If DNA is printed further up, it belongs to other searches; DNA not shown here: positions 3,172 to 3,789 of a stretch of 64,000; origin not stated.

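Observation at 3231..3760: Paralogous small-protein family with one ameliorated copy carrying the same cassette promoter in the AT-rich arm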

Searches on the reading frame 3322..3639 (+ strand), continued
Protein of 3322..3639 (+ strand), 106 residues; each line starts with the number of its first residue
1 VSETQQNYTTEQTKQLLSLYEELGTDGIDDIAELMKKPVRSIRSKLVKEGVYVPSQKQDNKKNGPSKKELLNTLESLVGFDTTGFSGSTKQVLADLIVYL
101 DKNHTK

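Call 62: search_protein_families(library=pfam, alignment_id=A2, max_evalue=1)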
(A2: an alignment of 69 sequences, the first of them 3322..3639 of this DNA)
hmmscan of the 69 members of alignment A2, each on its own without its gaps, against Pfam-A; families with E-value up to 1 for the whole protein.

A. member 1, window:3322-3639:+ (106 aa): 1 family
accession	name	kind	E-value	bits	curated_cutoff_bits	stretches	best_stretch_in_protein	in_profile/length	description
PF00249.37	Myb_DNA-binding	-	0.035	14.7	24.4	1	6-47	2-43/46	Myb-like DNA-binding domain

B. families by the number of members that match (of 69 scanned): 36 families (the first 25 are shown)
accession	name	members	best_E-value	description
PF08281.18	Sigma70_r4_2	54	0.0017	Sigma-70, region 4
PF00249.37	Myb_DNA-binding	14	0.0017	Myb-like DNA-binding domain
PF13384.12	HTH_23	8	0.039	Homeodomain-like domain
PF04874.19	Mak16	4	0.049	Mak16 protein C-terminal region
PF08463.15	EcoEI_R_C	3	0.034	EcoEI R protein C-terminal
PF18263.7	MCM6_C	3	0.037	MCM6 C-terminal winged-helix domain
PF24434.1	DUF7557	3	0.043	Family of unknown function (DUF7557)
PF13518.12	HTH_28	3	0.044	Helix-turn-helix domain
PF06917.19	Pectate_lyase_2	3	0.078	Periplasmic pectate lyase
PF22564.2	HAAS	3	0.11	HAAS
PF12981.12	DUF3865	2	0.0058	Domain of Unknown Function with PDB structure (DUF3865)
PF13921.12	Myb_DNA-bind_6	2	0.016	Myb-like DNA-binding domain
PF12029.13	DUF3516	2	0.027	Domain of unknown function (DUF3516)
PF07996.16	T4SS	2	0.053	Type IV secretion system proteins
PF16699.10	CSTF1_dimer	2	0.06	Cleavage stimulation factor subunit 1, dimerisation domain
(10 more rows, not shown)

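Call 77: find_related_loci(query=A2, collection=genome_contigs, flank=6000)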
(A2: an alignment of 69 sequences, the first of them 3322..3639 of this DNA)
Query A2 (106 aa) in genome_contigs; peptide patterns used: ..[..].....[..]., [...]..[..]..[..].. (x = any residue, [..] = any of these).
25 stretches matched a pattern; 5 encode a relative of the query (tblastn E <= 1e-3); 5 distinct loci.
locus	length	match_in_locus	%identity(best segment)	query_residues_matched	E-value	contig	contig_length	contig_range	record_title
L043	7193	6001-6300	68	1-100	5e-43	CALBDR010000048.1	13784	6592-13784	MAG TPA_asm: uncultured Candidatus Melainabacteria bacterium isolate ERR1995206_bin.70_CONCOCT_v1.1_MAG genome assembly,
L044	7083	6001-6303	47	7-106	2e-28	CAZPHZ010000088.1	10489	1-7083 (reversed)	MAG TPA_asm: uncultured Saprospiraceae bacterium isolate binchicken_co275_160 genome assembly, contig: NODE_10050_length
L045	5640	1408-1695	51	2-97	4e-24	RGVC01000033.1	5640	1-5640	MAG: bacterium isolate WB9_2_340 contig_100_32, whole genome shotgun sequence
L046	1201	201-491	43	7-104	2e-21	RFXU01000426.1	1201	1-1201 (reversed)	MAG: Flavobacteriaceae bacterium isolate WB5_5_115 contig_100_425, whole genome shotgun sequence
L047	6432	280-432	51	28-76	5e-13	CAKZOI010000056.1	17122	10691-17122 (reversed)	MAG TPA_asm: uncultured Opitutae bacterium isolate ERR2094175_bin.4_CONCOCT_v1.1_MAG genome assembly, contig: ERZ650154.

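Call 84: search_protein_representatives(alignment_id=A2)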
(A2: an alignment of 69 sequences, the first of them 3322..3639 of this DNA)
Query: 69 sequences, 113 profile positions. Proteins with E-value up to 0.001 (for the whole library): 1067; up to 1e-10: 238; up to 1e-30: 12. The best 150 are listed.
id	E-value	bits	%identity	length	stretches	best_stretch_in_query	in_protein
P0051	6.6e-52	190.7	-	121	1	1-109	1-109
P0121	1.6e-45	170.1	-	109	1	1-108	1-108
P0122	6.3e-35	136.0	-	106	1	6-108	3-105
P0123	1.7e-34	134.6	-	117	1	8-110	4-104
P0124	9.1e-34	132.3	-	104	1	1-104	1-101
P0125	1.2e-33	131.8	-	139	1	6-106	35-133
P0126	2.1e-33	131.1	-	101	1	8-105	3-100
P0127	9.6e-33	129.0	-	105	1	6-106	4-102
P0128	6.2e-32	126.4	-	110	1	1-109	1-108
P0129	6.5e-32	126.3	-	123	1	8-109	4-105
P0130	1.3e-31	125.3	-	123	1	1-91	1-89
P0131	2.4e-31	124.5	-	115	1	6-108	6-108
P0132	5.5e-30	120.1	-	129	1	4-108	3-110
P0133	1.4e-29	118.8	-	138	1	5-107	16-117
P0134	1.4e-29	118.7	-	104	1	9-109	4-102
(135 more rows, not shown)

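Call 87: search_protein_families(library=phrogs, proteins=[L001:6977-7312:+, L013:5890-6213:+], max_evalue=0.01)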
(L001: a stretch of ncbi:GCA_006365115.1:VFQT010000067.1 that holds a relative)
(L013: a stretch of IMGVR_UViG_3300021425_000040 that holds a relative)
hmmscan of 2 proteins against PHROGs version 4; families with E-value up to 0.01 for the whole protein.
L001:6977-7312:+ (112 aa): 2 families
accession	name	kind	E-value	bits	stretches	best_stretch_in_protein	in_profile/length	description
phrog_1725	-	DNA, RNA and nucleotide metabolism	2.4e-08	35.5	1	9-81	5-91/129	DNA binding protein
phrog_323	-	transcription regulation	0.0015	19.2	1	7-55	4-49/319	transcriptional regulator, D5-like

L013:5890-6213:+ (108 aa): 2 families
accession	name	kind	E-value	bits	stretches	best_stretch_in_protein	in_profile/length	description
phrog_1725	-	DNA, RNA and nucleotide metabolism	1.1e-05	26.8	1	24-77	35-90/129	DNA binding protein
phrog_323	-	transcription regulation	0.0098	16.5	1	7-53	96-139/319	transcriptional regulator, D5-like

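Call 92: fold_search(model_id=the predicted structure, library=viral)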
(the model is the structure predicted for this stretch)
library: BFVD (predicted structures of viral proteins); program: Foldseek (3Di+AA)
matches with E <= 10: 668; with E <= 0.001: 2
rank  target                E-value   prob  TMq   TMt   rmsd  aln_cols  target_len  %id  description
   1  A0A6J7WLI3            1.1e-04  1.00  0.53  0.49   4.8       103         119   31  Uncharacterized protein [uncultured Caudovirales phage]
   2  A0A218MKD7            7.8e-04  1.00  0.49  0.51   5.8       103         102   25  Uncharacterized protein [uncultured virus]
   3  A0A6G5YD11            2.9e-02  1.00  0.46  0.45   5.8        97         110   26  (no name in the UniProt tables at hand)
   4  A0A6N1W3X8            4.3e-02  1.00  0.43  0.57   6.5        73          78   20  (no name in the UniProt tables at hand)
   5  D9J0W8                5.4e-02  0.99  0.46  0.37   8.0       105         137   17  Gp169 [Brochothrix phage A9]
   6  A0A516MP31            5.8e-02  0.97  0.40  0.39   9.6       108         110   10  (no name in the UniProt tables at hand)
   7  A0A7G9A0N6            8.6e-02  0.96  0.35  0.35   9.5        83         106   18  (no name in the UniProt tables at hand)
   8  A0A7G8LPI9            9.6e-02  0.95  0.39  0.25   7.1        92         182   18  (no name in the UniProt tables at hand)
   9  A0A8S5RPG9            1.3e-01  0.93  0.39  0.25  10.4       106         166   15  HTH psq-type domain-containing protein [virus sp. ctrcb4]
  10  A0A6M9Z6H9            1.3e-01  0.92  0.44  0.22   8.1       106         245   18  D5 protein [Vibrio phage vB_ValS_X1]
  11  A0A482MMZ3            1.3e-01  0.90  0.40  0.15   9.7       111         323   20  Endonuclease [Burkholderia phage BcepSauron]
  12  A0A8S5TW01            1.6e-01  0.85  0.37  0.22   7.3        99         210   16  HOMEOBOX PROTEIN PAX-6/DNA COMPLEX, PAIRED DOMAIN, TRANSCRIPTION, PROTEIN-DNA.5A [Myoviridae sp. ctpvf97]
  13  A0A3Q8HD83            1.8e-01  0.90  0.41  0.33   9.0       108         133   16  (no name in the UniProt tables at hand)
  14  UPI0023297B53         1.9e-01  0.75  0.35  0.40  14.1       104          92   17  (no name look-up for this kind of identifier)
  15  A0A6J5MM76            2.3e-01  0.97  0.41  0.51   9.6        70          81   20  GcrA cell cycle regulator [uncultured Caudovirales phage]
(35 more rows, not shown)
